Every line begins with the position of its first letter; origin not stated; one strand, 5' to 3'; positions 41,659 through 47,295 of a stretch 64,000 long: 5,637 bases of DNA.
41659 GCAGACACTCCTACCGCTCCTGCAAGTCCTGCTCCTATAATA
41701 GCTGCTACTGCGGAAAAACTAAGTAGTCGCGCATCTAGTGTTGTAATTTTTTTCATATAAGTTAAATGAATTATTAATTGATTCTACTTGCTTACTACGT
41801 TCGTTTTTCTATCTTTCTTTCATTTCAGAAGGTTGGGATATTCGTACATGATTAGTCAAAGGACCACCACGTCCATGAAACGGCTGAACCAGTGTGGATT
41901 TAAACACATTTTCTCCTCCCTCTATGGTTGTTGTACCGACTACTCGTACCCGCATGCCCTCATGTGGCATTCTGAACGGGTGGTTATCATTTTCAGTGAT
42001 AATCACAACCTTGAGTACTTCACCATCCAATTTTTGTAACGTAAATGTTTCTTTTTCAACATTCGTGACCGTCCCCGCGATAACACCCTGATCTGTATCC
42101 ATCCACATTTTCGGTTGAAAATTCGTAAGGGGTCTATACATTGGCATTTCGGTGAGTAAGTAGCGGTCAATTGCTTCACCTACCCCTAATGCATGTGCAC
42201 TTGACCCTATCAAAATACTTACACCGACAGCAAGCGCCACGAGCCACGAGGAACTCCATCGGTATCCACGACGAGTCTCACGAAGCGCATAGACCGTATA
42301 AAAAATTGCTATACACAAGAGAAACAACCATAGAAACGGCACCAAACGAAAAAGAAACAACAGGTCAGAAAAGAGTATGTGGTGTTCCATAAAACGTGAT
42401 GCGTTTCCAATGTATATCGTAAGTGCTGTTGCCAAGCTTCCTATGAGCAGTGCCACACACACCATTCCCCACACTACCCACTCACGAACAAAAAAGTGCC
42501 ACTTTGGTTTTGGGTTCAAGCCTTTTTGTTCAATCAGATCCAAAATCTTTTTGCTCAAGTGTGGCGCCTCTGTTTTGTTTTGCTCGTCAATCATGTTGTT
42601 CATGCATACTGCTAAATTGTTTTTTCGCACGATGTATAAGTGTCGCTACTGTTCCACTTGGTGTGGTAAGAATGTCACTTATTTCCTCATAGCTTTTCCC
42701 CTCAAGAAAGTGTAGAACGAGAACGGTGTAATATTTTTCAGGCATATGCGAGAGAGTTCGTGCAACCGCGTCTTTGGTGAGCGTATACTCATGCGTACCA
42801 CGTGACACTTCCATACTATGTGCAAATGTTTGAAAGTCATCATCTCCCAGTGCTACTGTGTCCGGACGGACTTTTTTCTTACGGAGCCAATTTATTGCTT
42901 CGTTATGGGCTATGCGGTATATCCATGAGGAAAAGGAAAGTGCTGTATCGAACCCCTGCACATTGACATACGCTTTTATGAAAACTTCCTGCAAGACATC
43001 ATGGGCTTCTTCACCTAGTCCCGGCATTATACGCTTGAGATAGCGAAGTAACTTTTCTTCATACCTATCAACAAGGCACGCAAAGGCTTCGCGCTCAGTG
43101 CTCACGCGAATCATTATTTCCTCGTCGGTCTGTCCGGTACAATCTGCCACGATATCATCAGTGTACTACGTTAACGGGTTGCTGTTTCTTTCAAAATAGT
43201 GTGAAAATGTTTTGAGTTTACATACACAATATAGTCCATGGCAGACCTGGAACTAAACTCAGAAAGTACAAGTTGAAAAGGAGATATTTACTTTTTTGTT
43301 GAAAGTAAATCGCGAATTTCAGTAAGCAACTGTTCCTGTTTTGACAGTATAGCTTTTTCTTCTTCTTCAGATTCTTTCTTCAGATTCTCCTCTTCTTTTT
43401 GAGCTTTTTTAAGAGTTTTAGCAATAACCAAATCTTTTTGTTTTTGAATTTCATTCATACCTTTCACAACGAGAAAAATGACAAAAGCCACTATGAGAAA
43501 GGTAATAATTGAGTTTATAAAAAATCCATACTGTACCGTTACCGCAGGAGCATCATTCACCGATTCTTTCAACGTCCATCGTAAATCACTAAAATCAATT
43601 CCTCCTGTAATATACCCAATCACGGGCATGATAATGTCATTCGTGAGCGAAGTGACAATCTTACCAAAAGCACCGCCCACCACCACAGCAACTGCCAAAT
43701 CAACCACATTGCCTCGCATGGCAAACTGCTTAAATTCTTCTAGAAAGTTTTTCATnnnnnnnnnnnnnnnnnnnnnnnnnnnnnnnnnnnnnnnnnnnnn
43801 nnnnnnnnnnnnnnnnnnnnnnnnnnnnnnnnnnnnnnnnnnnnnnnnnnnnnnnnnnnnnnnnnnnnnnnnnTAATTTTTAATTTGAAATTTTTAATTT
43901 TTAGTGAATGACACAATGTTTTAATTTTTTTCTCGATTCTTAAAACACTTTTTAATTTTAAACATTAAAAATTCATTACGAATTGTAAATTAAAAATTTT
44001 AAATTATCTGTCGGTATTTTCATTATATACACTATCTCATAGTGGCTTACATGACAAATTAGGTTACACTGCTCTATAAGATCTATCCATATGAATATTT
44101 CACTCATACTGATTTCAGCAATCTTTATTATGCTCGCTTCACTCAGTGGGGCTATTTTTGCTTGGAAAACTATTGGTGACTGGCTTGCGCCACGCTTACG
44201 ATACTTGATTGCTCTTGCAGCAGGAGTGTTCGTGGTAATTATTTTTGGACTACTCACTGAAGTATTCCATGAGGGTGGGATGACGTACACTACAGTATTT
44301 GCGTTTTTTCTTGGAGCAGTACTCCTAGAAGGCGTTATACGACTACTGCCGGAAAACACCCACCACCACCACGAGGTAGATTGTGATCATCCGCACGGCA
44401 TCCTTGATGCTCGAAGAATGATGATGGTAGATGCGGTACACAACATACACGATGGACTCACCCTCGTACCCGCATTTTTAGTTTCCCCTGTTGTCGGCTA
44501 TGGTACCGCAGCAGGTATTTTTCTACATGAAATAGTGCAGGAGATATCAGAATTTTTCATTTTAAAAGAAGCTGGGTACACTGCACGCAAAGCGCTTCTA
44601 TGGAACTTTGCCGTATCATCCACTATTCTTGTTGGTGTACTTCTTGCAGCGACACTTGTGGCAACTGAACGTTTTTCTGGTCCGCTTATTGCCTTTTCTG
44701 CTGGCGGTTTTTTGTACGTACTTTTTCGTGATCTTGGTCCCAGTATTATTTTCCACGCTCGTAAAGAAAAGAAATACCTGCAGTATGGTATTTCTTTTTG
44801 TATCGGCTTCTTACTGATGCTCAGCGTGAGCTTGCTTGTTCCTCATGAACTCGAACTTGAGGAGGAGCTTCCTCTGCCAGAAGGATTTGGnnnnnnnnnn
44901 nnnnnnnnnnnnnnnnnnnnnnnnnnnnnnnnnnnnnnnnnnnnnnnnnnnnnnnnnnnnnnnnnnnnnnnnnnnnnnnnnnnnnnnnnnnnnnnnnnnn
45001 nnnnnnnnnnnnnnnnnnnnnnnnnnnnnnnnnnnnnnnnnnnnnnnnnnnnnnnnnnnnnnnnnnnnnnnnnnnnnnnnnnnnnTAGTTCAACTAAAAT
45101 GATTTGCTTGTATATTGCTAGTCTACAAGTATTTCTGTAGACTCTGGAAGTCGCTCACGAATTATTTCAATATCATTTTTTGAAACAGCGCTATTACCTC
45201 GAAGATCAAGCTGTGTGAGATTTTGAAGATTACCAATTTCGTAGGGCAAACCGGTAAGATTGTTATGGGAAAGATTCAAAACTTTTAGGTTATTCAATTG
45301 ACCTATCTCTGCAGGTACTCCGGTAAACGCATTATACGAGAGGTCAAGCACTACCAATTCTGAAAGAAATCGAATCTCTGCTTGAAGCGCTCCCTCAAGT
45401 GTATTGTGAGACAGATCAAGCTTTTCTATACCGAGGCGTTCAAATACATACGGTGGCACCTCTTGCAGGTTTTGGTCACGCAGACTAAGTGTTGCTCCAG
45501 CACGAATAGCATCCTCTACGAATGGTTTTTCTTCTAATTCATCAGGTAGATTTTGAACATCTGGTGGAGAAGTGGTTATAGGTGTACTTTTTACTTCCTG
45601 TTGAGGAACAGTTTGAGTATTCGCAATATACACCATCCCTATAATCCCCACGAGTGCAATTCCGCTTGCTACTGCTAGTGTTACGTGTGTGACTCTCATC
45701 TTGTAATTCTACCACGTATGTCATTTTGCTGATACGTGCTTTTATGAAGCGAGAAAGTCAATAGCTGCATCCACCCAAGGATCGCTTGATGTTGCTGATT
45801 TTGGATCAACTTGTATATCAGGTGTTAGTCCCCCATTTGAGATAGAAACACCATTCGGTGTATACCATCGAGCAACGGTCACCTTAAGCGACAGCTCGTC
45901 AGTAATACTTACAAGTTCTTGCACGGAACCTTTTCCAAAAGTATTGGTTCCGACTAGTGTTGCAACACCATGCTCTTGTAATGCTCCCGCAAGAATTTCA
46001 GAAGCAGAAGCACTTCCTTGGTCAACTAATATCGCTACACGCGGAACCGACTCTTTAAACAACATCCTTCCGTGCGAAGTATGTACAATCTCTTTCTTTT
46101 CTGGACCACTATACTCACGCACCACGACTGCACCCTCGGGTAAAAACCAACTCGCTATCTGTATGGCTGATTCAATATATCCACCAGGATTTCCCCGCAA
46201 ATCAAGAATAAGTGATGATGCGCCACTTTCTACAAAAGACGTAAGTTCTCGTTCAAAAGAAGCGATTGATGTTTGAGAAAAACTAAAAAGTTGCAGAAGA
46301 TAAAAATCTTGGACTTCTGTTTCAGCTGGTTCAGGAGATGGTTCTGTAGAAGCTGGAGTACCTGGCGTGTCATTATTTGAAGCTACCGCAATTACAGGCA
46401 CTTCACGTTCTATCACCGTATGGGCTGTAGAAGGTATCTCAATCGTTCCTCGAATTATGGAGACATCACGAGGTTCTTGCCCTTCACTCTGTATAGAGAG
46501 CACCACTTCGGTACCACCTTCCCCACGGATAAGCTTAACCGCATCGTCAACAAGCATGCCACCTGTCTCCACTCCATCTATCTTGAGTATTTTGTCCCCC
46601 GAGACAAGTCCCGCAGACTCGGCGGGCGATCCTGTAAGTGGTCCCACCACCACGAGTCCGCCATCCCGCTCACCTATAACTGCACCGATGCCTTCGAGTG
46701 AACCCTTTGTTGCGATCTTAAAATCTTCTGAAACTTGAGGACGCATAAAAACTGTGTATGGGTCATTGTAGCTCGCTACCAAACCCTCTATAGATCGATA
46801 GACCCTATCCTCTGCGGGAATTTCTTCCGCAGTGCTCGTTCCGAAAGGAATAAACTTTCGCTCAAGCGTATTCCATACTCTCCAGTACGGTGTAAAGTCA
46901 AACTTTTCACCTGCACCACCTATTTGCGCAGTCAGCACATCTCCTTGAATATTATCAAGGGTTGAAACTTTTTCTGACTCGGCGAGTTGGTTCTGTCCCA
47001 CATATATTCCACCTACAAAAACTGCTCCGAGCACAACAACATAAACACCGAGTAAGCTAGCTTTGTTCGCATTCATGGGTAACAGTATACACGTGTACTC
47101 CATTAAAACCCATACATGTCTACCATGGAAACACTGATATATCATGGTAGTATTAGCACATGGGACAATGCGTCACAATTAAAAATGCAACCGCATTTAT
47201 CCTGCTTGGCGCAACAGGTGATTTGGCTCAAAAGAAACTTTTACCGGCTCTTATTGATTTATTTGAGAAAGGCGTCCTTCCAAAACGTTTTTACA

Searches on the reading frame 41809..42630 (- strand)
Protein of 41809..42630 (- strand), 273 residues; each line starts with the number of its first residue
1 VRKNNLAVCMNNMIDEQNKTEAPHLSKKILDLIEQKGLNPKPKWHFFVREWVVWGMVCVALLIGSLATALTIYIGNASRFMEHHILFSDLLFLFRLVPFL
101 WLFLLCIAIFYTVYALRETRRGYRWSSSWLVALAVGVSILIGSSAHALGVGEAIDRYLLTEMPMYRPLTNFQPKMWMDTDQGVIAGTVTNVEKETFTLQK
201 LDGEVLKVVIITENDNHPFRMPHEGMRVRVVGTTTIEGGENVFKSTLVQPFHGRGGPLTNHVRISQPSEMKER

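Call 15: search_protein_families(library=pfam, proteins=[window:41809-42630:-], max_evalue=0.001)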
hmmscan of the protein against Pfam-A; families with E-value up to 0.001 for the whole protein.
window:41809-42630:- (273 aa): 1 family
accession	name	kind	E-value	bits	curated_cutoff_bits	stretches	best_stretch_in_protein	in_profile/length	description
PF03631.20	Virul_fac_BrkB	-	2.1e-05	24.8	33.7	1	45-150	109-215/259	Virulence factor BrkB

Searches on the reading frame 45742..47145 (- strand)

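Call 15: search_protein_families(library=pfam, proteins=[window:45742-47145:-], max_evalue=0.001)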
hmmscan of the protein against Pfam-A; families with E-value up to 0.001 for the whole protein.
window:45742-47145:- (467 aa): 4 families
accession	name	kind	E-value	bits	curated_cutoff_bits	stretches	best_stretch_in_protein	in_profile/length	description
PF03572.23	Peptidase_S41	-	2.3e-46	157.8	24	1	284-446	5-165/165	Peptidase family S41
PF17820.7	PDZ_6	-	1.7e-11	44.1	27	1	166-219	2-53/54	PDZ domain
PF00595.29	PDZ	-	4.2e-09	37.1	23.2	1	149-219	8-81/81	PDZ domain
PF13180.12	PDZ_2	-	5.2e-05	23.9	27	1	153-221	3-70/80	PDZ domain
